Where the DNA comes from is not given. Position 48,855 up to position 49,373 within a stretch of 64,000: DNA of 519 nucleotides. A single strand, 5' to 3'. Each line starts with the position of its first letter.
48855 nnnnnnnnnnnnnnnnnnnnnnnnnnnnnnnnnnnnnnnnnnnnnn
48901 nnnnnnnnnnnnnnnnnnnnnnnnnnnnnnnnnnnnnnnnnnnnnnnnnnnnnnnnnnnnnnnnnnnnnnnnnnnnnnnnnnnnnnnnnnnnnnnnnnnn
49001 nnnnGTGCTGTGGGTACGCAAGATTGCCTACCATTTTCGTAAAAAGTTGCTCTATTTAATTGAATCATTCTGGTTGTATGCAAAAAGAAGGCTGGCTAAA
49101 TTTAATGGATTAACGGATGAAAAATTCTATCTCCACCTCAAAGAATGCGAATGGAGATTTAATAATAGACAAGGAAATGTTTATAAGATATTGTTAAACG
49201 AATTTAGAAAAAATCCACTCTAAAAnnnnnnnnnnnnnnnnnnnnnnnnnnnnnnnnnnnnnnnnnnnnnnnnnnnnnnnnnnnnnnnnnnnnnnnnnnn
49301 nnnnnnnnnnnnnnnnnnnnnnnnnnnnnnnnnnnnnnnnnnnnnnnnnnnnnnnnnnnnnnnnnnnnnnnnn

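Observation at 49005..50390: Decayed accessory patch at the glmS-downstream hotspot: IS1595 transposase tail, Sel1 protein, restriction-enzyme fragment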

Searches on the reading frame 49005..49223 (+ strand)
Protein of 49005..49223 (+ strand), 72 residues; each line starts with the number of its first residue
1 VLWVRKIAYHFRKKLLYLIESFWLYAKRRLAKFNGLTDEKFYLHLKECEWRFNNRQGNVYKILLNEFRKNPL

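Call 6: search_protein_families(library=pfam, proteins=[window:49005-49223:+], max_evalue=1)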
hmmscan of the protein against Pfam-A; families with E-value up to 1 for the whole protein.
window:49005-49223:+ (72 aa): 1 family
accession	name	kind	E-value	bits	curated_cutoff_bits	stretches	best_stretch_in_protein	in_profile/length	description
PF12762.13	DDE_Tnp_IS1595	-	0.24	11.9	27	1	16-53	115-153/153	ISXO2-like transposase domain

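Call 8: search_solved_structures(query=window:49005-49223:+, max_evalue=10, show_alignments=2)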
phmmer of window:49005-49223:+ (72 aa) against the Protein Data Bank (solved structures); distinct sequences matched with E-value up to 10: 0.

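Call 9: search_protein_families(library=ncbifam, proteins=[window:49005-49223:+], max_evalue=1)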
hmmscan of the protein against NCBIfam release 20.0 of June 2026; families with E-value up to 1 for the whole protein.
window:49005-49223:+ (72 aa): 2 families
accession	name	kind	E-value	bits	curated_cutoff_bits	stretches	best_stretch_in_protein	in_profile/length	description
NF033547.1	transpos_IS1595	equivalog_domain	4.6e-06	26.6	75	1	15-55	174-215/215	IS1595 family transposase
TIGR00473.1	pssA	equivalog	0.12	12.5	107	1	6-39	73-106/153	CDP-diacylglycerol--serine O-phosphatidyltransferase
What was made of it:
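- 49059..49237 (+): 3' remnant of an IS1595-family insertion sequence; complete relatives are 737 bp. It holds the last ~54 transposase codons (stop at 49221-49223) and an intact right inverted repeat at 49220-49237. A 4-nt microhomology (ATTG, 49059-49062) marks the deletion junction with the leader. NCBIfam IS1595 E 4.6e-6, profile positions 174-215 of 215 (call 9).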

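Call 19: find_homologous_proteins(query=window:49005-49223:+, max_evalue=0.01)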
Query window:49005-49223:+ (72 aa): 118 proteins with E <= 0.01 among 118 candidates.
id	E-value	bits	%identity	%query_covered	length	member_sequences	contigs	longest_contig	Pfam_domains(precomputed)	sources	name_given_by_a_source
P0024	3.1e-23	99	87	75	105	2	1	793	PF12762.14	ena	-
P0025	8.9e-21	91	76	75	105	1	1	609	PF12762.14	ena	-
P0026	1.2e-20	91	78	75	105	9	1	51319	PF12762.14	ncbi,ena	-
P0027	5.1e-20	89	76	75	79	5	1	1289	PF12762.14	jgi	jgi:transposase-like protein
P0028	1.6e-19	87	80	75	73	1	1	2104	-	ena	-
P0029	2.8e-19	86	76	75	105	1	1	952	PF12762.14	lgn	-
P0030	5.0e-19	86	78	75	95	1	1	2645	-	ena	-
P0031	2.6e-18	83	78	75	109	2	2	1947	PF12762.14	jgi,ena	jgi:transposase-like protein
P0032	6.5e-18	82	78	75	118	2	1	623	PF12762.14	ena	-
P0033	7.6e-18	82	72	69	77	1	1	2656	-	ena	-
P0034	3.0e-17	80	82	63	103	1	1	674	PF12762.14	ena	-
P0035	4.7e-17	79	73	72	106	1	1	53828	PF12762.14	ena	-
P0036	4.8e-17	79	70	75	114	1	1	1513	PF12762.14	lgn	-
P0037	5.2e-17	79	74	69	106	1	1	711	PF12762.14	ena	-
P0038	1.3e-16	78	70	75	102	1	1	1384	PF12762.14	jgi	-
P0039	3.3e-16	77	67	75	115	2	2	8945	PF12762.14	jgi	jgi:transposase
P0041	3.5e-16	77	70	75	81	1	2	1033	PF12762.14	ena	-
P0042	4.3e-16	76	63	83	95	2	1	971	PF12762.14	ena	-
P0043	6.2e-16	76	69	75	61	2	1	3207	PF12762.14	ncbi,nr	ncbi:MAG TPA: IS1595 family transposase, partial [Thermodesulfobacteriota bacterium]|nr:IS1595 famil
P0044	7.3e-16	76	67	75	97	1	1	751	PF12762.14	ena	-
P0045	8.2e-16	75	62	83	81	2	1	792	PF12762.14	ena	-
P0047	1.1e-15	75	70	75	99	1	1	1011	PF12762.14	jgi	-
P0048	1.5e-15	75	76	63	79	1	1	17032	PF12762.14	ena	-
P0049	1.6e-15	75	59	85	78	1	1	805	PF12762.14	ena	-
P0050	2.4e-15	74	69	75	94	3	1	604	PF12762.14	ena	-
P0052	4.2e-15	73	67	75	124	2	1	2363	PF12762.14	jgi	-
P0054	5.0e-15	73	63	75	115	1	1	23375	PF12762.14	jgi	jgi:transposase-like protein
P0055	7.4e-15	72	63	75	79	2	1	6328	PF12762.14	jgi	-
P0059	2.1e-14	71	67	75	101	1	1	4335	PF12762.14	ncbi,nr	ncbi:MAG TPA: transposase [Tepidisphaeraceae bacterium]|nr:transposase [Tepidisphaeraceae bacterium]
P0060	2.3e-14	71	67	75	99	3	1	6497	PF12762.14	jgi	-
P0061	2.5e-14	71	65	75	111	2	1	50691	PF12762.14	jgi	jgi:hypothetical protein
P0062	3.0e-14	70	59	85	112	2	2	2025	PF12762.14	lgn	-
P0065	8.5e-14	69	67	75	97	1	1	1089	PF12762.14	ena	-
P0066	1.1e-13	69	67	75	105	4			PF12762.14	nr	nr:transposase [Acinetobacter venetianus]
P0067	1.2e-13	69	63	75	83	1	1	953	PF12762.14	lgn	-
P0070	1.5e-13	68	84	53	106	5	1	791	PF12762.14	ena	-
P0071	1.7e-13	68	67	75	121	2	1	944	PF12762.14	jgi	-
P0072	1.7e-13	68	76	63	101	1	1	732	PF12762.14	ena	-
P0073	2.4e-13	68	67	64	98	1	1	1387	PF12762.14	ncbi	-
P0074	2.9e-13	67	67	75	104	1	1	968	PF12762.14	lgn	-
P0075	3.2e-13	67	63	75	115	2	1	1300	PF12762.14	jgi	jgi:transposase-like protein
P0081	7.3e-13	66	63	75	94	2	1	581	PF12762.14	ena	-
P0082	7.6e-13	66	63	75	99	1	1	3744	PF12762.14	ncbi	-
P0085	1.2e-12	65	76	57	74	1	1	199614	PF12762.14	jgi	jgi:transposase-like protein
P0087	2.1e-12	65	59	75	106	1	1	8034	PF12762.14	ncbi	-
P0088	2.1e-12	65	76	53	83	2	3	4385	PF12762.14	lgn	-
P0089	2.3e-12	64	67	64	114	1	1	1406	PF12762.14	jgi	jgi:transposase-like protein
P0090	2.8e-12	64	59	75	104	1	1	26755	PF12762.14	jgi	jgi:transposase-like protein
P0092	3.9e-12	64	65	75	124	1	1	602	PF12762.14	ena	-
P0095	5.0e-12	63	71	53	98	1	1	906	PF12762.14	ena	-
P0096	5.8e-12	63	69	71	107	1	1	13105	PF12762.14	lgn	-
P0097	5.9e-12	63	63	67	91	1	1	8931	PF12762.14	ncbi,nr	ncbi:MAG: transposase, partial [Holosporales bacterium]|nr:transposase [Holosporales bacterium]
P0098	6.4e-12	63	58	72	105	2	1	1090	PF12762.14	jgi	-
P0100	6.7e-12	63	78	51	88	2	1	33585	PF12762.14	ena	-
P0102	1.1e-11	62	73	51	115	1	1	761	PF12762.14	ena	-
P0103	1.3e-11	62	54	75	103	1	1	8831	PF12762.14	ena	-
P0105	2.1e-11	61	59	75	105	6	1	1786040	PF12762.14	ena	-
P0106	2.2e-11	61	50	97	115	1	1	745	PF12762.14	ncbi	-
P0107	2.4e-11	61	58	74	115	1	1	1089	PF12762.14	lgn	-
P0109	2.8e-11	61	57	71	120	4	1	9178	PF12762.14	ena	-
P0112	4.2e-11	60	71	57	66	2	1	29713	PF12762.14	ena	-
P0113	4.3e-11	60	63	75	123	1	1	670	PF12762.14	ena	-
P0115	6.3e-11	60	61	75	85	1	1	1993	PF12762.14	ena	-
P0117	1.4e-10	59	78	50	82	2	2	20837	PF12762.14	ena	-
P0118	1.6e-10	59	58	72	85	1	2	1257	PF12762.14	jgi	-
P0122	6.6e-10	57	73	56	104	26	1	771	PF12762.14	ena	-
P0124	5.2e-9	54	57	64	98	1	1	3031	PF12762.14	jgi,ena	-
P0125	1.7e-8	52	76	46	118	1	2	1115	PF12762.14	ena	-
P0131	1.1e-7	50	55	71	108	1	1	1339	PF12762.14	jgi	-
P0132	1.7e-7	49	74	47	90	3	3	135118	PF12762.14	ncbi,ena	-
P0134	3.0e-7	48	60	63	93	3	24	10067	PF12762.14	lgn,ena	-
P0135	3.4e-7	48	62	63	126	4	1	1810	PF12762.14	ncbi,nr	ncbi:MAG TPA: IS1595 family transposase, partial [Rhodobacterales bacterium]|nr:IS1595 family transp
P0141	8.0e-5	41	79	40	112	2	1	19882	PF12762.14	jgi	-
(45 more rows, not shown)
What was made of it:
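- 49059..49237 (+): 118 homologues (call 19).
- On IS1595-family insertion sequence: Homologues up to 87% identical carry PF12762 (call 19).
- Closest known: IS1595 family. Same: The transposase C-terminus matches (calls 9, 19).
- Checked: It has 118 homologues, the best at 87% identity, most carrying PF12762 (call 19).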

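Call 45: find_encoding_contigs(protein=P0026, flank=5000, max_places=4)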
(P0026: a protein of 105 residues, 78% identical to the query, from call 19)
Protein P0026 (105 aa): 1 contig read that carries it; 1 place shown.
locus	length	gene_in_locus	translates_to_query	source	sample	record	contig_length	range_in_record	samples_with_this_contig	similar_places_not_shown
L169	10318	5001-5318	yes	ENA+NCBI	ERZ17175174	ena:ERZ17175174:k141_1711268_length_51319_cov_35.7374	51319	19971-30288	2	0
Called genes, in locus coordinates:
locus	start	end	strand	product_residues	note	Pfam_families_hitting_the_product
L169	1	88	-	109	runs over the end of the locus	PF09827:CRISPR_Cas2, PF20803:PaaX_M (weak)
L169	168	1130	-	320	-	PF01867:Cas_Cas1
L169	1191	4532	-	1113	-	PF13395:HNH_4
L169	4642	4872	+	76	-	-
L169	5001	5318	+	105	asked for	PF12762:DDE_Tnp_IS1595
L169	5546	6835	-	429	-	PF00817:IMS, PF11798:IMS_HHH (faint), PF11799:IMS_C, PF13438:DUF4113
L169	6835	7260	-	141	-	PF00717:Peptidase_S24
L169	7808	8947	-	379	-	PF01041:DegT_DnrJ_EryC1, PF00155:Aminotran_1_2 (weak), PF01053:Cys_Met_Meta_PP (faint)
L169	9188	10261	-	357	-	PF00535:Glycos_transf_2, PF10111:Glyco_tranf_2_2, PF13641:Glyco_tranf_2_3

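Call 46: find_encoding_contigs(protein=P0035, flank=5000, max_places=3)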
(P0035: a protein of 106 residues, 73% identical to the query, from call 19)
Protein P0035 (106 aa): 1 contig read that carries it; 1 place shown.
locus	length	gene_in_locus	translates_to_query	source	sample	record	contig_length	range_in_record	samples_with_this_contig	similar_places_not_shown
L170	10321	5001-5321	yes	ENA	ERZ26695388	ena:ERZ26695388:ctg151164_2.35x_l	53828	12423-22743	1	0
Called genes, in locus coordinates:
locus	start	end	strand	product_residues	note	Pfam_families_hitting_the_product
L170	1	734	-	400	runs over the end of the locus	PF08240:ADH_N, PF00107:ADH_zinc_N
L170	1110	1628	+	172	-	PF01814:Hemerythrin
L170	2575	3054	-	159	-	-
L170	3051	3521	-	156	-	PF00781:DAGK_cat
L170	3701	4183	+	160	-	PF13430:DUF4112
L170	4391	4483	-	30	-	-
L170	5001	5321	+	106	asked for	PF12762:DDE_Tnp_IS1595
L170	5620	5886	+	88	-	-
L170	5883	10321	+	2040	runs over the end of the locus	PF14252:DUF4347, PF00139:Lectin_legB, PF18483:Lectin_L-type_dom, PF17963:Big_9 (weak), PF17803:Cadherin_4 (weak), PF17963:Big_9 (weak), PF17803:Cadherin_4 (weak), PF17963:Big_9 (weak), +8 more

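Call 50: find_encoding_contigs(protein=P0024, flank=2000, max_places=3)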
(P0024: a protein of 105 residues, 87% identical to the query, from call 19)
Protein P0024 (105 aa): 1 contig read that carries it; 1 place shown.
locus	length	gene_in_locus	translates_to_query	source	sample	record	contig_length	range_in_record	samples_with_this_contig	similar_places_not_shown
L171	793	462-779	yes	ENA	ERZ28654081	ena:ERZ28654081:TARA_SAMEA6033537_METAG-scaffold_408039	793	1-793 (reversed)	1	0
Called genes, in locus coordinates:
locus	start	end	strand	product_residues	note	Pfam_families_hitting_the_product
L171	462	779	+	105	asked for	PF12762:DDE_Tnp_IS1595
